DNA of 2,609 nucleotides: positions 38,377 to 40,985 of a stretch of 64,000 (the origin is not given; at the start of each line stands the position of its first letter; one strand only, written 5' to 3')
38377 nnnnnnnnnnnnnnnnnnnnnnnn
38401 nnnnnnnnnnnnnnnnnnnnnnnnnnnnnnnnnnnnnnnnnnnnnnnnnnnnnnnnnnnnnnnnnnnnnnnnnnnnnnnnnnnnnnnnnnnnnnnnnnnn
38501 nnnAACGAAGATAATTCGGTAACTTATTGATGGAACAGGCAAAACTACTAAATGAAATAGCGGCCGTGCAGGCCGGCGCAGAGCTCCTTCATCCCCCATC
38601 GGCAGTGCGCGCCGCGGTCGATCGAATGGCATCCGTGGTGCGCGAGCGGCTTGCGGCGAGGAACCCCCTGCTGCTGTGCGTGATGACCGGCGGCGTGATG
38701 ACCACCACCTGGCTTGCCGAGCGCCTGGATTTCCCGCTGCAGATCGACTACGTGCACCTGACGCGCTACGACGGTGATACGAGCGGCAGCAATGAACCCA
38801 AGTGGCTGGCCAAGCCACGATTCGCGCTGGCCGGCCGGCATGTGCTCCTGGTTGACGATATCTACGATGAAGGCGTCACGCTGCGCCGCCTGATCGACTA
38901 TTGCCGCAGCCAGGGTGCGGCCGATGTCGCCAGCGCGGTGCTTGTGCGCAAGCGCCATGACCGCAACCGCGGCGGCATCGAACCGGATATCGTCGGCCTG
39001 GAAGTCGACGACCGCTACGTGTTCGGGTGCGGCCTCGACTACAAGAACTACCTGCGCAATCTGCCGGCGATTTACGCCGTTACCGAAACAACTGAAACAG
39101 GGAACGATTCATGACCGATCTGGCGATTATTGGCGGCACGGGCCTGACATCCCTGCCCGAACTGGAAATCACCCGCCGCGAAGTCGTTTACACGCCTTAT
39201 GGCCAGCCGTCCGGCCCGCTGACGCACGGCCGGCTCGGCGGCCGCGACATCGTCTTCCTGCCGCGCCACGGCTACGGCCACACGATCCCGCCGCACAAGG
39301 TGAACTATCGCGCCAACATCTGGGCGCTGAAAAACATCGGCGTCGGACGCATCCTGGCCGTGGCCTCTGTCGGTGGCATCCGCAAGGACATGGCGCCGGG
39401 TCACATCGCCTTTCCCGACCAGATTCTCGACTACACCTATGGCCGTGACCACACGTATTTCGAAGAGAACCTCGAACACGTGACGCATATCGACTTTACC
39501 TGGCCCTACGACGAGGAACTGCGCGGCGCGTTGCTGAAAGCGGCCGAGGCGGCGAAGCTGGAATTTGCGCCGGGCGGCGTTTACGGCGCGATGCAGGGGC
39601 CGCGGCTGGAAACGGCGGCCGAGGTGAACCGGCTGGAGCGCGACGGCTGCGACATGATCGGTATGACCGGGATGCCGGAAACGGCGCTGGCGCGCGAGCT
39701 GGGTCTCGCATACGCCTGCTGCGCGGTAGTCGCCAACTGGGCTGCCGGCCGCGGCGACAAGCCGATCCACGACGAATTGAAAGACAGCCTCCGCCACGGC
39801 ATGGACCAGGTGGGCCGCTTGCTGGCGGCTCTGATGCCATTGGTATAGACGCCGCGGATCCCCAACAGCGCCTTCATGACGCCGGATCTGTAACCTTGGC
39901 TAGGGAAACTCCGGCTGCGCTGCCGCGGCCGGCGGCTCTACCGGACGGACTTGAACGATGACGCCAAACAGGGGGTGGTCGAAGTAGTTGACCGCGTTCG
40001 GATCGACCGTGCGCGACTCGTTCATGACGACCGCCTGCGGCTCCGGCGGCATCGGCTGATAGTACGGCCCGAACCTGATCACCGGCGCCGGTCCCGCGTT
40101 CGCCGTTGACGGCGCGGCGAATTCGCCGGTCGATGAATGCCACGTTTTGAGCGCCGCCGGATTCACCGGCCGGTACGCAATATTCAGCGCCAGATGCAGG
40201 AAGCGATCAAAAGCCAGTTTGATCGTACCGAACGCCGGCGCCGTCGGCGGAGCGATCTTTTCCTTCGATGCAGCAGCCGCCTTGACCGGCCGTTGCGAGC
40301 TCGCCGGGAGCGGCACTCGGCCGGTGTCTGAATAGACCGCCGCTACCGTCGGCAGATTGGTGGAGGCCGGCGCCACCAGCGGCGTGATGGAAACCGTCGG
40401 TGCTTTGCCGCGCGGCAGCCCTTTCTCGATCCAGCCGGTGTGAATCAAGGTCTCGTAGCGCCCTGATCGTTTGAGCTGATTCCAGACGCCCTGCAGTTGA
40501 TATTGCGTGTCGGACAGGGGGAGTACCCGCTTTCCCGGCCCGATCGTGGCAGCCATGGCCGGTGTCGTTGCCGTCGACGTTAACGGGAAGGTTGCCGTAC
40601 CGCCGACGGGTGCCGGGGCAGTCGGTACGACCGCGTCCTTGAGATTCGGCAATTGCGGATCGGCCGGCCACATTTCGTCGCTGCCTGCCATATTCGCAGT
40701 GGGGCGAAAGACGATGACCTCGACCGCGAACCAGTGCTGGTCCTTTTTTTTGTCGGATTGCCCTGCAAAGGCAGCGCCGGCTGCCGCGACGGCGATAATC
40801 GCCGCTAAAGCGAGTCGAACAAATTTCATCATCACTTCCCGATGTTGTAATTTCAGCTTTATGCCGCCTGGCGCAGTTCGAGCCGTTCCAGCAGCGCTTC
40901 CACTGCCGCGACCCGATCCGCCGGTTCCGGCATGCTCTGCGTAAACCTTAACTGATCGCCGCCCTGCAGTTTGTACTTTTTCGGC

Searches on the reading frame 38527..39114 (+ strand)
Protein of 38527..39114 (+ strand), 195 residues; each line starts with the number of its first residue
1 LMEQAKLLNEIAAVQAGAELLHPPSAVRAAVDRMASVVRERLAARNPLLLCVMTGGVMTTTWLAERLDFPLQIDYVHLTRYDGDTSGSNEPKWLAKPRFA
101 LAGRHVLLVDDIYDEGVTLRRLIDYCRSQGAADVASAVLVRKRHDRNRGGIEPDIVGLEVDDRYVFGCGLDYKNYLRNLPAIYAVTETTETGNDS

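Call 59: search_protein_families(library=pfam, max_evalue=0.00001, proteins=[window:38527-39114:+])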
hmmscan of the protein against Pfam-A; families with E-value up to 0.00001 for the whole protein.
window:38527-39114:+ (195 aa): 1 family
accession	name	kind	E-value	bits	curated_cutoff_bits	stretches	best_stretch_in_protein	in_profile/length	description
PF00156.33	Pribosyltran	-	2.1e-20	73.1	26.3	1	26-148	10-132/158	Phosphoribosyl transferase domain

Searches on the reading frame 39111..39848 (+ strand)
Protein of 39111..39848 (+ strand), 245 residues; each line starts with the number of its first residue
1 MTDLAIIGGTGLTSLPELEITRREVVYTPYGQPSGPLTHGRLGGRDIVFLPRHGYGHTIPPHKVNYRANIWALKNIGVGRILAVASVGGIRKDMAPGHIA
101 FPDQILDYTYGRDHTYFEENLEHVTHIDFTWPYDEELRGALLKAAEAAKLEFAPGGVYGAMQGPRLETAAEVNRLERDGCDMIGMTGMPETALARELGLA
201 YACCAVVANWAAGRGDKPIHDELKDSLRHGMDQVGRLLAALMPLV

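Call 59: search_protein_families(library=pfam, max_evalue=0.00001, proteins=[window:39111-39848:+])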
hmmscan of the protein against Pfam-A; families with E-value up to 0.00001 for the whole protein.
window:39111-39848:+ (245 aa): 1 family
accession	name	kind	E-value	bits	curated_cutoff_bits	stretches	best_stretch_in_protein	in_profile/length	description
PF01048.26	PNP_UDP_1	-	3.4e-43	148.2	25.1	1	4-241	2-231/233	Phosphorylase superfamily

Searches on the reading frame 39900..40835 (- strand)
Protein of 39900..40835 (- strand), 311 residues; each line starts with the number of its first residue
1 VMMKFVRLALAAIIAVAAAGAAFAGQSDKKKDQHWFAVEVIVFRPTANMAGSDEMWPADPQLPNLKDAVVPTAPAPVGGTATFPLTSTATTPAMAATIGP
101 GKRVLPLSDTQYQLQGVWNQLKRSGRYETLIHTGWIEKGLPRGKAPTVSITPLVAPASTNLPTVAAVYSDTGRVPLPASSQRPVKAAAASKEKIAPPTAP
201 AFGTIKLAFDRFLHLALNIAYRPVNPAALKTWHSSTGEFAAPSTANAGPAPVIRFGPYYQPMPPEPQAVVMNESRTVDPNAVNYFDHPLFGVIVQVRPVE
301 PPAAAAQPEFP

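Call 59: search_protein_families(library=pfam, max_evalue=0.00001, proteins=[window:39900-40835:-])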
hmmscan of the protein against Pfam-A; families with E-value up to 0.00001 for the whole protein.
window:39900-40835:- (311 aa): 1 family
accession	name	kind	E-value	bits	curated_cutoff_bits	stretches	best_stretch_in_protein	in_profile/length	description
PF10972.13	CsiV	-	9.5e-28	98.1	27.4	1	14-299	8-230/230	Peptidoglycan-binding protein, CsiV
